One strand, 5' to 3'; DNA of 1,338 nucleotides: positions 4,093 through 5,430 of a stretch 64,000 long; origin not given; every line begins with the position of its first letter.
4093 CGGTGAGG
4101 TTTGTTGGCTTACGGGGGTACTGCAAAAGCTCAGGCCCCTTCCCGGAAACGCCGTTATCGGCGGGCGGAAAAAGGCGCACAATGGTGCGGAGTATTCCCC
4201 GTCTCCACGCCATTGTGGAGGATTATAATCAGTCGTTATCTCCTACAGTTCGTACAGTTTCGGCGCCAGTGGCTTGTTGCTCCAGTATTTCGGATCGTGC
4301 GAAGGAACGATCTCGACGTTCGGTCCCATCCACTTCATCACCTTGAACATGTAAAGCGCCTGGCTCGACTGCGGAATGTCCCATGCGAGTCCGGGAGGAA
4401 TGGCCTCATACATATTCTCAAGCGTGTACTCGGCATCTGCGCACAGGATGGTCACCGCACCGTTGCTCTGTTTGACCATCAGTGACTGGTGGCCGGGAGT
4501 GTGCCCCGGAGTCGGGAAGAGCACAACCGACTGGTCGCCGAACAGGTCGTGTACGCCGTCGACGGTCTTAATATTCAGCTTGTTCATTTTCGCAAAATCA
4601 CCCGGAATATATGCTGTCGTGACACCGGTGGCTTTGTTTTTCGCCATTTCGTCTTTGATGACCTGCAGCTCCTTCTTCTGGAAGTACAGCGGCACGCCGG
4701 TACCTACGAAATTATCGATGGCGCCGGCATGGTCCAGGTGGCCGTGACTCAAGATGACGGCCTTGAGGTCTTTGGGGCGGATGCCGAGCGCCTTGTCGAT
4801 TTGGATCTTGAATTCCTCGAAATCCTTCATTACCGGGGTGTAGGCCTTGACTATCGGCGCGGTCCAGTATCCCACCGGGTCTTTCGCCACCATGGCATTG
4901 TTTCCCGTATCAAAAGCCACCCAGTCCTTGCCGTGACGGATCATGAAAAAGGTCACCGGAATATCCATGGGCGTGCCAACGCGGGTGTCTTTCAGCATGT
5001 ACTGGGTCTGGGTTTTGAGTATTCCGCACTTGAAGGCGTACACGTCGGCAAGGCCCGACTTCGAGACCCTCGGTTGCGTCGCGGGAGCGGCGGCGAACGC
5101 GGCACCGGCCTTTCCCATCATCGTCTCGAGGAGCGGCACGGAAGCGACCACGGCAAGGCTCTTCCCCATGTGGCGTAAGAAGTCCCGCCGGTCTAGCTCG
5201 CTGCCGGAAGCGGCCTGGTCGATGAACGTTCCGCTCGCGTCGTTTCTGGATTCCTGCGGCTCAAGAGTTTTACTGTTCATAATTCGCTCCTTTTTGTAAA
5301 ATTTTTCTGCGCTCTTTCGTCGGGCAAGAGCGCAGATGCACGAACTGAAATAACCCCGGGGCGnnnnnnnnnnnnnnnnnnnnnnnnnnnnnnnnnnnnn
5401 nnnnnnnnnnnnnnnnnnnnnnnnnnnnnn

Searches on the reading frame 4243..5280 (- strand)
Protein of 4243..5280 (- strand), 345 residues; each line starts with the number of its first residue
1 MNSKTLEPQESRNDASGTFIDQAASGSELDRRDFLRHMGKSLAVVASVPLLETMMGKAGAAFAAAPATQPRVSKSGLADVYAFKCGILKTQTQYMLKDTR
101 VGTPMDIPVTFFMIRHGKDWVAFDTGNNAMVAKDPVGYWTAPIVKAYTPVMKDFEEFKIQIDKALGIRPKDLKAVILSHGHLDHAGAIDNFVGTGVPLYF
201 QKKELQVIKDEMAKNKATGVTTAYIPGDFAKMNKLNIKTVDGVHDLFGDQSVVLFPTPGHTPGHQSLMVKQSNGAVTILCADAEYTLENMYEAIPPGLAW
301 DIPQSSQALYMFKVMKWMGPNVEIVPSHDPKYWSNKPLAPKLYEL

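Call 5: search_protein_families(library=pfam, proteins=[window:4243-5280:-])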
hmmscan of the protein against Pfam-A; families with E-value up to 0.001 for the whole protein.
window:4243-5280:- (345 aa): 2 families
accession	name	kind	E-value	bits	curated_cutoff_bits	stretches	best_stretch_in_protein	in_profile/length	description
PF00753.33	Lactamase_B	-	1.8e-16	61.1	22.7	1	109-314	6-181/196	Metallo-beta-lactamase superfamily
PF12706.13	Lactamase_B_2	-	0.00017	21.7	27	0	169-215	28-77/200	Beta-lactamase superfamily domain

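Call 11: search_protein_families(library=ncbifam, proteins=[window:4243-5280:-])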
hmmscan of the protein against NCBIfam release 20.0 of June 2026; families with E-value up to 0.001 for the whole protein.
window:4243-5280:- (345 aa): 30 families (the best 25 are shown)
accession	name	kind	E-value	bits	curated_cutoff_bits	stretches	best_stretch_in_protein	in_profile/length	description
NF045700.1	AHLLactAttM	equivalog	6.4e-45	153.7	390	1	80-337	4-254/257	AttM family quorum-quenching N-acyl homoserine lactonase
NF045699.1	AHLLactAiiA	equivalog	2.4e-26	92.5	375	1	80-310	5-218/251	quorum-quenching N-acyl homoserine lactonase AiiA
NF047976.1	lactonase_AhlS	equivalog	6.5e-18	64.8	475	1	105-301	39-233/276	AhlS family quorum-quenching N-acyl homoserine lactonase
NF047925.1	pyridox_lacton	equivalog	1.4e-17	64.4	325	1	80-343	6-267/268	4-pyridoxolactonase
NF033105.1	bla_subclass_B3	equivalog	3.1e-12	46.4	240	1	163-283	53-171/257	subclass B3 metallo-beta-lactamase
NF040874.1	blaPJM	exception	2.7e-11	43.6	630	1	163-274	88-196/301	PJM family subclass B3 metallo-beta-lactamase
NF012229.1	bla_class_B_core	domain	4.1e-11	43.2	100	1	148-268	31-137/139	metallo-beta-lactamase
NF000439.2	blaAIM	exception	4.7e-10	39.5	675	1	163-274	88-196/303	AIM family subclass B3 metallo-beta-lactamase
NF047979.1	lactonase_AidB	equivalog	1.5e-07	31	360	1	163-285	85-208/271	AidB family quorum-quenching N-acyl homoserine lactonase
NF000469.2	CAR_gen_B3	exception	2.3e-07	30.1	500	1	158-274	99-209/311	CAR family subclass B3 metallo-beta-lactamase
NF000457.2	blaPEDO-1_fam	exception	5.6e-07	29.3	550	1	164-273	83-188/286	PEDO-1 family subclass B3 metallo-beta-lactamase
NF040644.1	blaPAM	exception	4.4e-06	26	615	1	162-269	86-188/287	PAM family subclass B3 metallo-beta-lactamase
NF012101.1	blaGOB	exception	1.2e-05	24.8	560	1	158-273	78-190/290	GOB family subclass B3 metallo-beta-lactamase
NF000405.1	HARLDQ_not_B3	exception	1.9e-05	24.4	350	1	157-288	65-189/267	HARLDQ motif MBL-fold protein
NF000454.2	blaCPS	exception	2.3e-05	24.2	620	1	152-275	72-190/290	CPS family subclass B3 metallo-beta-lactamase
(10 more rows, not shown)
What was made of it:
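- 4243..5280 (-): Tat-exported MBL-fold lactonase (345 aa), AttM/BlcC-like. The AttM model NF045700 scores 153.7 bits, below its cutoff of 390 (call 11).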

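Call 13: find_homologous_proteins(query=window:4243-5280:-)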
Query window:4243-5280:- (345 aa): 615 proteins with E <= 0.001 among 2964 candidates; the best 120 are listed.
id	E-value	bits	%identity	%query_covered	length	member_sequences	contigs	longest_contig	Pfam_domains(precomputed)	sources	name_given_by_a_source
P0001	2.3e-233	791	100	100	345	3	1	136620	PF00753.34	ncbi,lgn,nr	ncbi:MAG TPA: N-acyl homoserine lactonase family protein [Spirochaetota bacterium]|nr:N-acyl homoser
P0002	1.8e-208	710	89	100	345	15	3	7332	PF00753.34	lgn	-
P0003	2.2e-205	699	88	100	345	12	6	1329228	PF00753.34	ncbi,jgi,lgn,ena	ncbi:MAG: N-acyl homoserine lactonase family protein [Spirochaetota bacterium]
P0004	6.9e-202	688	88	100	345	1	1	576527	PF00753.34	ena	-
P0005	3.5e-156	538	70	100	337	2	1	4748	PF00753.34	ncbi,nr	ncbi:MAG TPA: N-acyl homoserine lactonase family protein [Spirochaetota bacterium]|nr:N-acyl homoser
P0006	8.2e-151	520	70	91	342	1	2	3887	PF00753.34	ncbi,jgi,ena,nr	ncbi:MAG TPA: N-acyl homoserine lactonase family protein [Spirochaetes bacterium]|nr:N-acyl homoseri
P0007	8.8e-138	477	72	79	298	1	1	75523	PF12706.14,PF00753.34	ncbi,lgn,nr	ncbi:MAG: N-acyl homoserine lactonase family protein [Spirochaetes bacterium]|nr:MAG: N-acyl homoser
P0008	1.4e-137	477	74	79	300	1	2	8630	PF12706.14,PF00753.34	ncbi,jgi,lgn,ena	-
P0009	9.9e-136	470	74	79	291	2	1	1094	PF12706.14,PF00753.34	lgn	-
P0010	1.1e-135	470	73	80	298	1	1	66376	PF12706.14,PF00753.34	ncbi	-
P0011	3.6e-129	449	64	92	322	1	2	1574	PF12706.14,PF00753.34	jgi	jgi:N-acyl homoserine lactone hydrolase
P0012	1.6e-128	447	74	77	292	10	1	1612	PF12706.14,PF00753.34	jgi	jgi:N-acyl homoserine lactone hydrolase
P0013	8.9e-128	444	74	76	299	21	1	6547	PF12706.14,PF00753.34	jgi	jgi:N-acyl homoserine lactone hydrolase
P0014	1.4e-127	444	65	92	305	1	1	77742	PF12706.14,PF00753.34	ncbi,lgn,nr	ncbi:MAG: MBL fold metallo-hydrolase [Desulfomonile tiedjei]|nr:MBL fold metallo-hydrolase [Desulfom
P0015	3.8e-127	442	71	81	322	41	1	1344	PF12706.14,PF00753.34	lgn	-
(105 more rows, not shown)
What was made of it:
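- Public annotation calls the family 'N-acyl homoserine lactonase family protein' (call 13).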

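Call 14: find_encoding_contigs(protein=window:4243-5280:-, flank=10000, max_places=6)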
Protein window:4243-5280:- (345 aa): 1 contig read that carries it; 1 place shown.
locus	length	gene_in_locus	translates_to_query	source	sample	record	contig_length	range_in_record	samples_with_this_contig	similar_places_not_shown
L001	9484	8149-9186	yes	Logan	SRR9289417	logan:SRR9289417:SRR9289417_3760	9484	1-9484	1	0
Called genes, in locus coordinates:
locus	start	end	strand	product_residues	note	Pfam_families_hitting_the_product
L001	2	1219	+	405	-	?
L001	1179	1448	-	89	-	PF06803:DUF1232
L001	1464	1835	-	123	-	PF10825:DUF2752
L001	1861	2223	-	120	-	PF14018:DUF4234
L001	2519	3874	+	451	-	PF02812:ELFV_dehydrog_N, PF00208:ELFV_dehydrog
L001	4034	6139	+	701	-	PF00571:CBS, PF00989:PAS, PF08448:PAS_4, PF13426:PAS_9, PF00158:Sigma54_activat, PF14532:Sigma54_activ_2, PF25601:AAA_lid_14, PF18024:HTH_50, +5 more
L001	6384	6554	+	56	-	PF02416:TatA_B_E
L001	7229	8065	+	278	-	-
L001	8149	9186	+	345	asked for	PF00753:Lactamase_B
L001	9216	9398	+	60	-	-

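Call 16: find_related_loci(query=A1, collection=genome_contigs, flank=10000)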
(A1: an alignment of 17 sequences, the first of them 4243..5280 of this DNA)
Query A1 (345 aa) in genome_contigs; peptide patterns used: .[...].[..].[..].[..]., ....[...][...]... (x = any residue, [..] = any of these).
104 stretches matched a pattern; 35 encode a relative of the query (tblastn E <= 1e-3); 35 distinct loci.
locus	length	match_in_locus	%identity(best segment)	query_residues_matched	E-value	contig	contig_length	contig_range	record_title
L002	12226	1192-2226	90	1-345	0e+0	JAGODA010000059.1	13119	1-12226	MAG: Spirochaetes bacterium isolate Go_SlDig_bin_136 Go_SlDig_14085_length_13119_cov_5.163331, whole genome shotgun sequ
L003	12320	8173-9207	88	1-345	0e+0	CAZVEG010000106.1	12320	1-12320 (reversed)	MAG TPA_asm: uncultured Leptospirales bacterium isolate binchicken_co269_219 genome assembly, contig: NODE_5055_length_1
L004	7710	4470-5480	69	1-345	9e-162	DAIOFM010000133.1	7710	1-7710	MAG TPA_asm: Spirochaetota bacterium isolate CTOTU18388 NODE_5235_length_7710_cov_5.513651, whole genome shotgun sequenc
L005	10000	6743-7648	63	29-345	1e-128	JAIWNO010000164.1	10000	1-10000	MAG: Desulfomonile sp. isolate M47 contig-93_501.4, whole genome shotgun sequence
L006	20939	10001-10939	60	22-345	7e-127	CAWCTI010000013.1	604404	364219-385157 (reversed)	MAG: uncultured delta proteobacterium isolate MFD01476.bin.2.13 genome assembly, contig: contig_32430, whole genome shot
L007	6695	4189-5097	63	27-344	2e-126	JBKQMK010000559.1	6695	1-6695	MAG: Desulfomonilaceae bacterium isolate LABRr1A1B1C__bin_124 LABRr1A1B1C_000000277770, whole genome shotgun sequence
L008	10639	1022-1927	64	27-344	2e-126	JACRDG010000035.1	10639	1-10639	MAG: Desulfomonile tiedjei isolate NC_groundwater_1666_Pr3_B-0.1um_58_14 SR-2_scaffold_141_865147, whole genome shotgun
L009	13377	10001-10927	60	22-345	3e-125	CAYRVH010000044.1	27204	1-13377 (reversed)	MAG TPA_asm: uncultured Syntrophaceae bacterium isolate binchicken_co135_214 genome assembly, contig: NODE_3185_length_2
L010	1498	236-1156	61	24-345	4e-136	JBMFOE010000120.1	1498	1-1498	MAG: Desulfomonilaceae bacterium isolate KM4338-29 NODE_120_length_1498_cov_3.651654, whole genome shotgun sequence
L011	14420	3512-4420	61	27-345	6e-125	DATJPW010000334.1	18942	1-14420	MAG TPA_asm: Desulfomonilaceae bacterium isolate SMAG_U14923 k141_4199943, whole genome shotgun sequence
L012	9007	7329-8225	62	27-341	3e-125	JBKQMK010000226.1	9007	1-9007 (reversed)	MAG: Desulfomonilaceae bacterium isolate LABRr1A1B1C__bin_124 LABRr1A1B1C_000000097411, whole genome shotgun sequence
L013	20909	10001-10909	63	27-344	3e-124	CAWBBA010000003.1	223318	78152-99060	MAG: uncultured delta proteobacterium isolate MFD09730.bin.3.152 genome assembly, contig: contig_16327, whole genome sho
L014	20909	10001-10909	61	26-343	1e-121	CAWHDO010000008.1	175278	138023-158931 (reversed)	MAG: uncultured delta proteobacterium isolate MFD03726.bin.3.89 genome assembly, contig: contig_111681, whole genome sho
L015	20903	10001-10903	62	27-343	3e-121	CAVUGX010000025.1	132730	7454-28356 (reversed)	MAG: uncultured delta proteobacterium isolate MFD02138.bin.2.27 genome assembly, contig: contig_2296, whole genome shotg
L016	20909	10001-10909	59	27-343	4e-121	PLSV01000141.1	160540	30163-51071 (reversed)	MAG: Syntrophobacteraceae bacterium isolate bog_1154 73.20120700_S1D.281_contig_38719, whole genome shotgun sequence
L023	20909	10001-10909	55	27-343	4e-116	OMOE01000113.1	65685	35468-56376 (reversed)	Syntrophobacter sp. SbD1 strain Peat soil MAG SbD1 genome assembly, contig: SBDP1_Contig_36, whole genome shotgun sequen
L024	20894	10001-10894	58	28-344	2e-114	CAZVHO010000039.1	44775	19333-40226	MAG TPA_asm: uncultured Thermodesulfobacteriota bacterium isolate binchicken_co266_158 genome assembly, contig: NODE_156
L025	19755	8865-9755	54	28-344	2e-107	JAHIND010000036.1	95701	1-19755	MAG: Proteobacteria bacterium isolate KR13_N2.mb.99 KR13_N2.mb.99_k141_231896, whole genome shotgun sequence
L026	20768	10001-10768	59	79-341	3e-106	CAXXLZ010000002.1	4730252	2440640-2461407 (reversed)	MAG: Thermodesulfobacteriota bacterium isolate 2fdc769d-9a05-4c3a-9363-a2f454578bb3 genome assembly, contig: contig_2, w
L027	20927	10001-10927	52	14-343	6e-106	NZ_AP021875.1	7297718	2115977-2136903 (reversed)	Desulfosarcina widdelii strain PP31 chromosome, complete genome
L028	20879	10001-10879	52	28-341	2e-105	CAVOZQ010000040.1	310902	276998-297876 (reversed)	MAG: uncultured Alphaproteobacteria bacterium isolate MFD09779.bin.2.89 genome assembly, contig: contig_66770, whole gen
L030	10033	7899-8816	52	11-345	4e-106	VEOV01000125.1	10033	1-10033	MAG: Geobacter sp. isolate MnB_3 Mn-Geobacter-2_890478, whole genome shotgun sequence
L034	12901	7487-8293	64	72-341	5e-108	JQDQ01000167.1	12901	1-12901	Smithella sp. SCADC Smithella_SCADC_Contig_26, whole genome shotgun sequence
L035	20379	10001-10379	53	58-209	3e-35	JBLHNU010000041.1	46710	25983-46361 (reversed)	MAG: Desulforhopalus sp. isolate 3300055726_39 Ga0535650_0000715, whole genome shotgun sequence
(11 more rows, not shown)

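Call 20: search_solved_structures(query=window:4243-5280:-, show_alignments=1)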
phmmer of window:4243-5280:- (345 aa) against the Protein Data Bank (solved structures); distinct sequences matched with E-value up to 0.001: 34.
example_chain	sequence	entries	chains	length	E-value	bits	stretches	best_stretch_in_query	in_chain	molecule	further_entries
9kho_A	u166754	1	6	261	1.2e-29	106.8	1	80-343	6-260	N-acylhomoserine lactonase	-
9khq_A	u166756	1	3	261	2.8e-29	105.6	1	80-343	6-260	N-acylhomoserine lactonase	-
2br6_A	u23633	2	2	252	1.8e-16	63.5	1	102-296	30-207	AIIA-LIKE PROTEIN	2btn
2a7m_A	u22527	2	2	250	6e-16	61.8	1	102-296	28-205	N-acyl homoserine lactone hydrolase | N-acyl homoserine lactonase AiiA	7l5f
3dha_A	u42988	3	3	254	6.1e-16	61.8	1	102-296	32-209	N-Acyl Homoserine Lactone Hydrolase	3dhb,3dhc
5eh9_A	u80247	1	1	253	6.2e-16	61.7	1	102-296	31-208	N-acyl homoserine lactonase AiiA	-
4j5f_A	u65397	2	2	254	1.2e-15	60.8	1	102-296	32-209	N-acyl homoserine lactonase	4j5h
5eht_A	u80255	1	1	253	2.9e-15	59.5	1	102-296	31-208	N-acyl homoserine lactonase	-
6cgy_A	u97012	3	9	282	5.6e-12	48.7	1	105-305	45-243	Beta-lactamase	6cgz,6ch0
6n9q_P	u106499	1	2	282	3.5e-11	46.1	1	105-301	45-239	Lactonase GcL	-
6n9i_A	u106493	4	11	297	4e-11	45.9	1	105-301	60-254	Putative hydrolase | GcL lactonase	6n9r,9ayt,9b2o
9b2j_A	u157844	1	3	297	4e-11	45.9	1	105-301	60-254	quorum-quenching N-acyl-homoserine lactonase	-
9b2i_A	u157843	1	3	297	1.4e-10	44.1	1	105-301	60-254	quorum-quenching N-acyl-homoserine lactonase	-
9b2l_A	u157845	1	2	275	1.6e-10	43.9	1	105-301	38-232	quorum-quenching N-acyl-homoserine lactonase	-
9b2p_A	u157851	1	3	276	1.6e-10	43.9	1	105-301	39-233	quorum-quenching N-acyl-homoserine lactonase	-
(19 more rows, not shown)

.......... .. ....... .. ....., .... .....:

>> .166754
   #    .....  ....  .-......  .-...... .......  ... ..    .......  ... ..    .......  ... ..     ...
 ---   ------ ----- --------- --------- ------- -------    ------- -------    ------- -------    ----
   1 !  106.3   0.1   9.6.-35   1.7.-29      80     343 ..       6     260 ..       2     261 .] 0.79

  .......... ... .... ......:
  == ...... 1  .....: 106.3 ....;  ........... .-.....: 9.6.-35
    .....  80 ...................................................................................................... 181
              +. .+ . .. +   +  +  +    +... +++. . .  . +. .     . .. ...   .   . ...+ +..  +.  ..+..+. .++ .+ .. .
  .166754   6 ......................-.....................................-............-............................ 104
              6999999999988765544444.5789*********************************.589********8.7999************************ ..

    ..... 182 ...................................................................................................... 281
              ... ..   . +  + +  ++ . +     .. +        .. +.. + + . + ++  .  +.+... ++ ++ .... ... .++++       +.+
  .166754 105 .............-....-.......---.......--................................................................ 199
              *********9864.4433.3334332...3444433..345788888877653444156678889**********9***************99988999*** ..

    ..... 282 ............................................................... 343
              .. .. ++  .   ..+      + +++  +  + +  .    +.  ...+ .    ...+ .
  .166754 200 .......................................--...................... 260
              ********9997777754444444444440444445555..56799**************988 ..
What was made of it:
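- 4243..5280 (-): PDB AHL lactonase 9kho scores 107 bits (call 20).
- The nearest solved structures and NCBIfam models are AHL lactonases: 9kho, AiiA and AttM (calls 11, 20).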

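Call 27: search_protein_families(library=pfam, proteins=[L012:2545-3996:+, L034:2941-4383:+, L016:4863-6275:+, L016:7815-8453:+, L006:3769-5100:+, L013:1706-2959:+, L013:6589-7752:+, L013:7772-9550:+, L024:11236-12669:+, L034:8753-10072:+])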
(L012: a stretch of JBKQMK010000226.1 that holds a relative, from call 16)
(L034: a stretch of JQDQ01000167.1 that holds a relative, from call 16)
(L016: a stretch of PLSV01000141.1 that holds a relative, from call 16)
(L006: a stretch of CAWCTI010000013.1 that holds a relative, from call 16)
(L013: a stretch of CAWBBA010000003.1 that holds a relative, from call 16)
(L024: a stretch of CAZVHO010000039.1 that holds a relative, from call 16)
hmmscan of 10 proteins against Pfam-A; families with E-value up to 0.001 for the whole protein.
L012:2545-3996:+ (483 aa): 0 families

L034:2941-4383:+ (480 aa): 0 families

L016:4863-6275:+ (470 aa): 0 families

L016:7815-8453:+ (212 aa): 0 families

L006:3769-5100:+ (443 aa): 3 families
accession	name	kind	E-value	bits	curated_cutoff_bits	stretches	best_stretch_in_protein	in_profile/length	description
PF13458.12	Peripla_BP_6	-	4.6e-72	244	31.7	1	56-403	2-335/343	Periplasmic binding protein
PF13433.12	Peripla_BP_5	-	4.5e-30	105.4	27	1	56-412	1-342/363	Periplasmic binding protein domain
PF01094.35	ANF_receptor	-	2.8e-17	63.2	25.4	1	78-361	5-295/353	Receptor family ligand binding region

L013:1706-2959:+ (417 aa): 3 families
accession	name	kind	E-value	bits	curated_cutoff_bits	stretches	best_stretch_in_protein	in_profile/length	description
PF13458.12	Peripla_BP_6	-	1.2e-71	242.7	31.7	1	30-373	2-331/343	Periplasmic binding protein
PF13433.12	Peripla_BP_5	-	7.7e-30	104.6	27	1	30-386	1-342/363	Periplasmic binding protein domain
PF01094.35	ANF_receptor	-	3.7e-17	62.8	25.4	1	52-344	5-318/353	Receptor family ligand binding region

L013:6589-7752:+ (387 aa): 3 families
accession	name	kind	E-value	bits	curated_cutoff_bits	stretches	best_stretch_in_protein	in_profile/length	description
PF25137.1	ADH_Fe_C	-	1.8e-59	201.1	27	1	191-386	1-193/194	Fe-containing alcohol dehydrogenase family, C-terminal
PF00465.25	Fe-ADH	-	1.7e-49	168.1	31.3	1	13-179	2-167/168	Iron-containing alcohol dehydrogenase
PF13685.12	Fe-ADH_2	-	4e-11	43.6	28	1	16-112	1-95/149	Iron-containing alcohol dehydrogenase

L013:7772-9550:+ (592 aa): 2 families
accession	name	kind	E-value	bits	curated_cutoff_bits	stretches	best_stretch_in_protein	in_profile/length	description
PF01314.23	AFOR_C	-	4.5e-116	388.6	27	1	227-591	4-379/385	Aldehyde ferredoxin oxidoreductase, domains 2 & 3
PF02730.20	AFOR_N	-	2.5e-66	223.7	29.8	1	8-210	3-198/199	Aldehyde ferredoxin oxidoreductase, N-terminal domain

L024:11236-12669:+ (477 aa): 3 families
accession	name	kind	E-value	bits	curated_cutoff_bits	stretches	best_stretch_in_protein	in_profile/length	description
PF13458.12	Peripla_BP_6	-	3.4e-49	168.8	31.7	1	78-438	1-339/343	Periplasmic binding protein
PF13433.12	Peripla_BP_5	-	1.9e-12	47.4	27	1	79-437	1-336/363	Periplasmic binding protein domain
PF01094.35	ANF_receptor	-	5.9e-08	32.6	25.4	1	129-314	24-208/353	Receptor family ligand binding region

L034:8753-10072:+ (439 aa): 0 families

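Call 54: search_protein_families(library=pfam, proteins=[L009:8629-9786:+, L009:11038-12894:+, L028:8700-9857:+, L035:6207-7364:+, L035:7330-9207:+, L027:8884-9978:+, L025:7737-8723:+, L023:8358-9629:-, L026:11246-13255:+, L005:8297-9376:+], max_evalue=0.00001)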
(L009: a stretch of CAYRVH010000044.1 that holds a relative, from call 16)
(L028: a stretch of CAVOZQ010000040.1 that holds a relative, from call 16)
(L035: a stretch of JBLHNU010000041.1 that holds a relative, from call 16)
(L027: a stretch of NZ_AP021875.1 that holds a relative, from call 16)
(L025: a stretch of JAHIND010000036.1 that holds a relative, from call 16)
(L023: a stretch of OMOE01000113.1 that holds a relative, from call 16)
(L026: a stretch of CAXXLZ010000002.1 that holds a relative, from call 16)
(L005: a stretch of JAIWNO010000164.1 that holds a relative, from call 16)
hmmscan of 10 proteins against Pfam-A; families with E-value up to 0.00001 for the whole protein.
L009:8629-9786:+ (385 aa): 3 families
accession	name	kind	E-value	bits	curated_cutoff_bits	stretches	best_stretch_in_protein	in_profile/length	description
PF25137.1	ADH_Fe_C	-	2.3e-59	200.8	27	1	189-384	1-193/194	Fe-containing alcohol dehydrogenase family, C-terminal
PF00465.25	Fe-ADH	-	2e-48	164.6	31.3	1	11-178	2-168/168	Iron-containing alcohol dehydrogenase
PF13685.12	Fe-ADH_2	-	4.4e-12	46.7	28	1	14-110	1-95/149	Iron-containing alcohol dehydrogenase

L009:11038-12894:+ (618 aa): 2 families
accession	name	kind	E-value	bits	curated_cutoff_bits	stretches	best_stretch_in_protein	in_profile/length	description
PF01314.23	AFOR_C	-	7.9e-115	384.5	27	1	259-615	9-376/385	Aldehyde ferredoxin oxidoreductase, domains 2 & 3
PF02730.20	AFOR_N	-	2.6e-64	217.1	29.8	1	34-237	3-198/199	Aldehyde ferredoxin oxidoreductase, N-terminal domain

L028:8700-9857:+ (385 aa): 3 families
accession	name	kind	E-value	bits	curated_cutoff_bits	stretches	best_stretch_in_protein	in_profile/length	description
PF25137.1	ADH_Fe_C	-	4.6e-61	206.3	27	1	189-384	1-193/194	Fe-containing alcohol dehydrogenase family, C-terminal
PF00465.25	Fe-ADH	-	5.1e-52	176.3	31.3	1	12-178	3-168/168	Iron-containing alcohol dehydrogenase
PF13685.12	Fe-ADH_2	-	2.8e-12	47.3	28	1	14-110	1-95/149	Iron-containing alcohol dehydrogenase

L035:6207-7364:+ (385 aa): 3 families
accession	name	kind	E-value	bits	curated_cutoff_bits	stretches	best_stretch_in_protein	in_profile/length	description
PF25137.1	ADH_Fe_C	-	7.4e-55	186.1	27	1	189-384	1-193/194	Fe-containing alcohol dehydrogenase family, C-terminal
PF00465.25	Fe-ADH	-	1.8e-48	164.7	31.3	1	11-178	2-168/168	Iron-containing alcohol dehydrogenase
PF13685.12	Fe-ADH_2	-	8.5e-11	42.5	28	1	15-113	2-98/149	Iron-containing alcohol dehydrogenase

L035:7330-9207:+ (625 aa): 2 families
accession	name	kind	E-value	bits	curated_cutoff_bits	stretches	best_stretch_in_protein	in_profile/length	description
PF01314.23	AFOR_C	-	6.4e-113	378.2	27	1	263-623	5-376/385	Aldehyde ferredoxin oxidoreductase, domains 2 & 3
PF02730.20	AFOR_N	-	3.4e-68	229.7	29.8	1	42-245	2-198/199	Aldehyde ferredoxin oxidoreductase, N-terminal domain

L027:8884-9978:+ (364 aa): 1 family
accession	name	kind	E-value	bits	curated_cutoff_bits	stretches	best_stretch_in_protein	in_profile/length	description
PF03480.18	DctP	-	5e-38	131.5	23.4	1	68-337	18-281/286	Bacterial extracellular solute-binding protein, family 7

L025:7737-8723:+ (328 aa): 2 families
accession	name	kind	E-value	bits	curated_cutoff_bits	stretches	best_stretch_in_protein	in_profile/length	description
PF13085.11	Fer2_3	-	6.2e-27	94.2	27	1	87-189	1-104/107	2Fe-2S iron-sulfur cluster binding domain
PF13183.11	Fer4_8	-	1.7e-10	41.7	27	1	227-302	1-68/68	4Fe-4S dicluster domain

L023:8358-9629:- (423 aa): 0 families

L026:11246-13255:+ (669 aa): 3 families
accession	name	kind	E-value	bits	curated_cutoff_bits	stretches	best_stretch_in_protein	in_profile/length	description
PF00593.30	TonB_dep_Rec_b-barrel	-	4.4e-54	185.4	27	1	245-643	42-436/436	TonB dependent receptor-like, beta-barrel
PF07715.20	Plug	-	3.3e-27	95.5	23.9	1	47-149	2-107/107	TonB-dependent Receptor Plug Domain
PF14905.12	OMP_b-brl_3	-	1.6e-20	74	27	1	357-656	107-386/408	Outer membrane protein beta-barrel family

L005:8297-9376:+ (359 aa): 2 families
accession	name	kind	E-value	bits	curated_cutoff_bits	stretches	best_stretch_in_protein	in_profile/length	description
PF01545.26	Cation_efflux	-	1.4e-42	146.1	26.6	1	32-223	4-198/198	Cation efflux family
PF16916.11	ZT_dimer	-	1.2e-15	57.7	26.7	1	231-306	6-78/78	Dimerisation domain of Zinc Transporter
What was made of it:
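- Other loci instead link it to ABC or TRAP uptake plus Fe-ADH plus aldehyde:ferredoxin oxidoreductase (calls 27, 54). Periplasmic hydrolysis, an outer-membrane channel, a TonB-dependent receptor in L026, and solute-binding proteins (calls 27, 54) fit a substrate that does not cross membranes freely.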

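Call 57: find_encoding_contigs(protein=P0004, flank=7000, max_places=2)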
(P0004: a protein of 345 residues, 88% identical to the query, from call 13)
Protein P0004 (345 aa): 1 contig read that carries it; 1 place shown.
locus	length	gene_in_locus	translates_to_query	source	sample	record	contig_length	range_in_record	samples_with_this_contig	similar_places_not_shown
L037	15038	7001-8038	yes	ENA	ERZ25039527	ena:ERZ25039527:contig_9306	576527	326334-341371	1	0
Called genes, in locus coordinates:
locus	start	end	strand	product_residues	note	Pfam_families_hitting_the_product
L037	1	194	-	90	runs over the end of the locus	PF06803:DUF1232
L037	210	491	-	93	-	PF10825:DUF2752 (weak)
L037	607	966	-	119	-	PF14018:DUF4234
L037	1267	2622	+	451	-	PF02812:ELFV_dehydrog_N, PF00208:ELFV_dehydrog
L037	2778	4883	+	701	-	PF00571:CBS, PF00989:PAS, PF08448:PAS_4, PF13426:PAS_9, PF00158:Sigma54_activat, PF14532:Sigma54_activ_2, PF25601:AAA_lid_14, PF18024:HTH_50, +6 more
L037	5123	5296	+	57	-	PF02416:TatA_B_E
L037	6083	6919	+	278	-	-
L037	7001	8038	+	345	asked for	PF00753:Lactamase_B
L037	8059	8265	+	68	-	-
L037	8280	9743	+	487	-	PF11794:HpaB_N, PF03241:HpaB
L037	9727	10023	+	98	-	PF27236:AF_0334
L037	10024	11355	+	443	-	PF02550:AcetylCoA_hydro, PF13336:AcetylCoA_hyd_C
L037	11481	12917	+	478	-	-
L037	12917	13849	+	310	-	-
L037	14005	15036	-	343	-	PF01656:CbiA (faint), PF13500:AAA_26, PF07085:DRTGG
